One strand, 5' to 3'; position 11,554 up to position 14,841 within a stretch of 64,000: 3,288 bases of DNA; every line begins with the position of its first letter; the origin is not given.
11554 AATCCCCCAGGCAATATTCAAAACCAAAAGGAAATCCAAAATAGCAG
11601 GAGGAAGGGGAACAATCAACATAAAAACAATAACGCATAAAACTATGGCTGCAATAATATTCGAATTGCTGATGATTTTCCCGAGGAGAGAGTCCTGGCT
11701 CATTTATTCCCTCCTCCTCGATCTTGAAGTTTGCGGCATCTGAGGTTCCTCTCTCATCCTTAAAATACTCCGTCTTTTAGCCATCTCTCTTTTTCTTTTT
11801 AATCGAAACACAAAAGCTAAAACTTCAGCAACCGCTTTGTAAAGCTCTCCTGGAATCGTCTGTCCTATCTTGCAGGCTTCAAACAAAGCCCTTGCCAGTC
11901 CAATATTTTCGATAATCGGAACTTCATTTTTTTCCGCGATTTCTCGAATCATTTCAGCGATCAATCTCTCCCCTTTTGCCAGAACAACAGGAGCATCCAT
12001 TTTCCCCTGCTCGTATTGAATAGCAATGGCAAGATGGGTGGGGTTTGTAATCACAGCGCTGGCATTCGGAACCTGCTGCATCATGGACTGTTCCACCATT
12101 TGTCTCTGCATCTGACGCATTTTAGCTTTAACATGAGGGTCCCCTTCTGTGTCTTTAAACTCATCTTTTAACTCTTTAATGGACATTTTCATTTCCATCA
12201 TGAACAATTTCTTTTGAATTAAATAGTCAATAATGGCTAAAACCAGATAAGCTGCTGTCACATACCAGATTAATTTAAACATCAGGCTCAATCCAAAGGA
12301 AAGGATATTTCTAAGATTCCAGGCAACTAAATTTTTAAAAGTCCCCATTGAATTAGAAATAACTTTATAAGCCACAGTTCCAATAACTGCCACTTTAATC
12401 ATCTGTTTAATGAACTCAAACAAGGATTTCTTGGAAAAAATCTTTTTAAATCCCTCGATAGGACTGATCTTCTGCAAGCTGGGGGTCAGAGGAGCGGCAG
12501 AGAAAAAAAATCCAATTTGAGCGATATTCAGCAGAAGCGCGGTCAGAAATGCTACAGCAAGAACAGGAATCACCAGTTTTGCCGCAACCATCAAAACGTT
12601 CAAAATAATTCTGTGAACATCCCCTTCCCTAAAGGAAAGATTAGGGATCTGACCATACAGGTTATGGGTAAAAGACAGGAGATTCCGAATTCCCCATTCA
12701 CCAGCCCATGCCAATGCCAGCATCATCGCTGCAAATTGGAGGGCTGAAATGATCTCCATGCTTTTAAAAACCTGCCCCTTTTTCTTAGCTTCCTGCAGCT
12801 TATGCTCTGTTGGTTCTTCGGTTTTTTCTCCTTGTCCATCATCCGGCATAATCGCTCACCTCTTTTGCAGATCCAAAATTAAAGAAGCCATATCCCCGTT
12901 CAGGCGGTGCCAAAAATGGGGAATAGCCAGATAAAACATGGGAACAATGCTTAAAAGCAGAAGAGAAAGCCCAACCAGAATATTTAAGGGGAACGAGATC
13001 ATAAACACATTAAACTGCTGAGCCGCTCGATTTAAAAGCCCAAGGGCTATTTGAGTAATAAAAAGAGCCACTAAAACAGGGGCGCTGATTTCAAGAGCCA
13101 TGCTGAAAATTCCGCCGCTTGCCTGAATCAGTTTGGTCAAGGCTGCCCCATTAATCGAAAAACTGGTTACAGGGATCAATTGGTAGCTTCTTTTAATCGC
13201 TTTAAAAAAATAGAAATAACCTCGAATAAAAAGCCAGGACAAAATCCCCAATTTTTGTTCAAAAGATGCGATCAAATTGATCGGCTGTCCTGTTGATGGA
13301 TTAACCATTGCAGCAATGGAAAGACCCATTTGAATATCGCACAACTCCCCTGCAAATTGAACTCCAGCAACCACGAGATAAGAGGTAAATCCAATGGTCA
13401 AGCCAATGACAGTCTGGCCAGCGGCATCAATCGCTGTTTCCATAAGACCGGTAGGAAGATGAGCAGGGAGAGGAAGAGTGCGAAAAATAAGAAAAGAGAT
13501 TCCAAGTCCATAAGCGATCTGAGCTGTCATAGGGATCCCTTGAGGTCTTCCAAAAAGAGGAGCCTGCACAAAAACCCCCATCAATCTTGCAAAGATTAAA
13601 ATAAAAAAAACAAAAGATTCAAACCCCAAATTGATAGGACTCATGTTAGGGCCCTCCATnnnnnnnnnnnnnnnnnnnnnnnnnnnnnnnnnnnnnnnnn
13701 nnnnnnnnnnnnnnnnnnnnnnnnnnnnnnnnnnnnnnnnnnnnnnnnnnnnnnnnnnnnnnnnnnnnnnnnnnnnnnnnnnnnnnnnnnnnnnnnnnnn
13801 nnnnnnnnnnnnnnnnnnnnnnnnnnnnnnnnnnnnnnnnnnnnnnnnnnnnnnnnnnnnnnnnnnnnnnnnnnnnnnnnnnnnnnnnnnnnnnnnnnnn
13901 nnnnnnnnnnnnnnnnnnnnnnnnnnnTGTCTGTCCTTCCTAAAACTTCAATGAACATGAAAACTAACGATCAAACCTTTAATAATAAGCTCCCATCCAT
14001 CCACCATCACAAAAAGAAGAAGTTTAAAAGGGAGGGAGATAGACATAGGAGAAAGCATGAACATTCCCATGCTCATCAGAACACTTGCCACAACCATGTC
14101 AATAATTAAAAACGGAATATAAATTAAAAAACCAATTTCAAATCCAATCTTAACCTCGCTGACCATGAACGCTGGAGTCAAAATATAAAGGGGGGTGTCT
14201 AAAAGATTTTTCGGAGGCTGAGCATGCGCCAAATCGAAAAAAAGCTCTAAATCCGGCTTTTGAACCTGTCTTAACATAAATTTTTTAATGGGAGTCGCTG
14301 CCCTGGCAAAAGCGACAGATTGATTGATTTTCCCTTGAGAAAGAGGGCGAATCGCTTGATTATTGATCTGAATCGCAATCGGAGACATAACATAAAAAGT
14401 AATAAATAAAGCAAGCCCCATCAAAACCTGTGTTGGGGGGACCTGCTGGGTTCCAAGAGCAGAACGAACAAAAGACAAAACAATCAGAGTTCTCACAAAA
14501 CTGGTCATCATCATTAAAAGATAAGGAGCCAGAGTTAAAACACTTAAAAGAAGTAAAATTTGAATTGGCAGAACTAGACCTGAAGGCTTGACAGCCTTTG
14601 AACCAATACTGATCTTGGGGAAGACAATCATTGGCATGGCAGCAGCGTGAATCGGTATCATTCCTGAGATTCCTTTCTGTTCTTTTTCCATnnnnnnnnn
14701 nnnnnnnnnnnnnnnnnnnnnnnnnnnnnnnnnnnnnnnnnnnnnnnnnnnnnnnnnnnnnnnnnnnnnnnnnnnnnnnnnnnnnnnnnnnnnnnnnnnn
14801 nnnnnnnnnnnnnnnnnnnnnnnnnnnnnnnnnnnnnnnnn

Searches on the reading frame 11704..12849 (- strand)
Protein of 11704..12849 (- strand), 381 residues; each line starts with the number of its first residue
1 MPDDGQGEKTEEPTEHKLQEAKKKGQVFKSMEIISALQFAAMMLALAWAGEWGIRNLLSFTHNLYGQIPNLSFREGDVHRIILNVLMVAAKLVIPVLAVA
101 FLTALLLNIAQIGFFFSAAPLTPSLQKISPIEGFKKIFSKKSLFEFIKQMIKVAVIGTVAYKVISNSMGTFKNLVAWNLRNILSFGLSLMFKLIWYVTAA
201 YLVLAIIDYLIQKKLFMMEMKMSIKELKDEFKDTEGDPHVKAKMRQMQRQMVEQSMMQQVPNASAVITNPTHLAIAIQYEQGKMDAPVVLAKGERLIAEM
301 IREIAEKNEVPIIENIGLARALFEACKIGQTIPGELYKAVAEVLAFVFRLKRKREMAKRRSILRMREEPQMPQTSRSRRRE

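Call 81: search_protein_families(library=pfam, proteins=[window:11704-12849:-], max_evalue=0.0001)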
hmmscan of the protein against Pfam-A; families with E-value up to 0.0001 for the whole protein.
window:11704-12849:- (381 aa): 1 family
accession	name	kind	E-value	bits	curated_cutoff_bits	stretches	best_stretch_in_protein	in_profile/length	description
PF01312.24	Bac_export_2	-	7.4e-122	407.2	24.4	1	7-347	1-335/335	FlhB HrpN YscU SpaS Family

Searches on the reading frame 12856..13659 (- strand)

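Call 82: search_protein_families(library=pfam, proteins=[window:12856-13659:-], max_evalue=0.0001)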
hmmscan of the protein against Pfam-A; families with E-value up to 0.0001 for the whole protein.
window:12856-13659:- (267 aa): 1 family
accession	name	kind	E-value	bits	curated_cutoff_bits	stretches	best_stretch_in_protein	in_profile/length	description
PF01311.25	Bac_export_1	-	1.7e-51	175.5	27.8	1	17-244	2-222/230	Bacterial export proteins, family 1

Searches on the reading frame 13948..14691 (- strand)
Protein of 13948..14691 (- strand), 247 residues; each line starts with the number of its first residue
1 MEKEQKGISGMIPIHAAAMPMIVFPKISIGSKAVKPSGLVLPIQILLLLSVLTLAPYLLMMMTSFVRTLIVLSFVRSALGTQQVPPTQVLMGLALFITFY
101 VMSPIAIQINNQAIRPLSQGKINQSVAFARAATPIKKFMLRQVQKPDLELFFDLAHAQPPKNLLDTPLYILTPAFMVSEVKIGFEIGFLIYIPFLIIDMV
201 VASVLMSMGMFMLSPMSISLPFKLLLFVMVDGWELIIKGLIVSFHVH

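Call 82: search_protein_families(library=pfam, proteins=[window:13948-14691:-], max_evalue=0.0001)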
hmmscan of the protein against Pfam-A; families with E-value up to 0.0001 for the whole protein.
window:13948-14691:- (247 aa): 1 family
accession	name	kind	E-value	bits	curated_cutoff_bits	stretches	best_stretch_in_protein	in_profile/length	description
PF00813.25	FliP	-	7.2e-78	261.4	26.9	1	48-240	1-191/191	FliP family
